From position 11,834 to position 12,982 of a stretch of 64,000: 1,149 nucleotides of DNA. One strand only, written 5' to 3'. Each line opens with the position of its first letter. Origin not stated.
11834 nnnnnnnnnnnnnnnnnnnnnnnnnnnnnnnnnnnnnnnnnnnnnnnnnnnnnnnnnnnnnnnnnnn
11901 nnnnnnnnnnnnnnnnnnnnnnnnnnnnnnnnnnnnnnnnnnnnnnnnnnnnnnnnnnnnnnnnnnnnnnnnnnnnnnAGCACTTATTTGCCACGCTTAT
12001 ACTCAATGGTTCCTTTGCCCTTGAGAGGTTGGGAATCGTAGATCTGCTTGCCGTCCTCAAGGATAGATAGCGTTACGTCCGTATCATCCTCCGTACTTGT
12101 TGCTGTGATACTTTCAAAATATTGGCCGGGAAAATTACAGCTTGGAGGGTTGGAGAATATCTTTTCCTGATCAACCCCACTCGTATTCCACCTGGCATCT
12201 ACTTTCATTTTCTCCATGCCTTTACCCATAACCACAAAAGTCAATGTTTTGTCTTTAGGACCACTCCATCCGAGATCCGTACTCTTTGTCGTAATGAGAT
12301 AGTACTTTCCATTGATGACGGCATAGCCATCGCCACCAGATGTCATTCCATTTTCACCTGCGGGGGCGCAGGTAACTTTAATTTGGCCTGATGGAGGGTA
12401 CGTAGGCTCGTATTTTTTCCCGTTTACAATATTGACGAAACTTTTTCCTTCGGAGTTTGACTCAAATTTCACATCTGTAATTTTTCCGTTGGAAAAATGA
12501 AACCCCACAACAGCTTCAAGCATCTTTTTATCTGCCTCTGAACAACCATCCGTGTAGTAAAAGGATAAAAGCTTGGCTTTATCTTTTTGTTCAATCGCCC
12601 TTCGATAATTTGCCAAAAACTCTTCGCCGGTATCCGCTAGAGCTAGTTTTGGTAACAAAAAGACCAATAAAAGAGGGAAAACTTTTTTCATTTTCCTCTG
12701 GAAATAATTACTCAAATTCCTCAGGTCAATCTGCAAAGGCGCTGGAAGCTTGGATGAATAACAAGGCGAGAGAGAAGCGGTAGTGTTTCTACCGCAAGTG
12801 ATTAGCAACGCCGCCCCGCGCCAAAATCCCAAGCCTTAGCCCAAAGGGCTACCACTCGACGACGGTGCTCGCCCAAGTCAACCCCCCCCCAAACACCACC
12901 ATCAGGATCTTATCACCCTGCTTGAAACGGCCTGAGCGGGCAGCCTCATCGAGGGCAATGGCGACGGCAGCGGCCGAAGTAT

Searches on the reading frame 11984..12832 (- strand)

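Call 40: search_protein_families(library=pfam, proteins=[window:11984-12832:-], max_evalue=0.001)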
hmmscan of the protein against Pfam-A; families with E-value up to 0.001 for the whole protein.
window:11984-12832:- (282 aa): 1 family
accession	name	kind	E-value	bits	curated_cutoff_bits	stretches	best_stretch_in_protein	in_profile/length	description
PF18045.7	ISP3_C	-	0.0008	19.9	27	0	75-137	44-109/110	ISP3 C-terminal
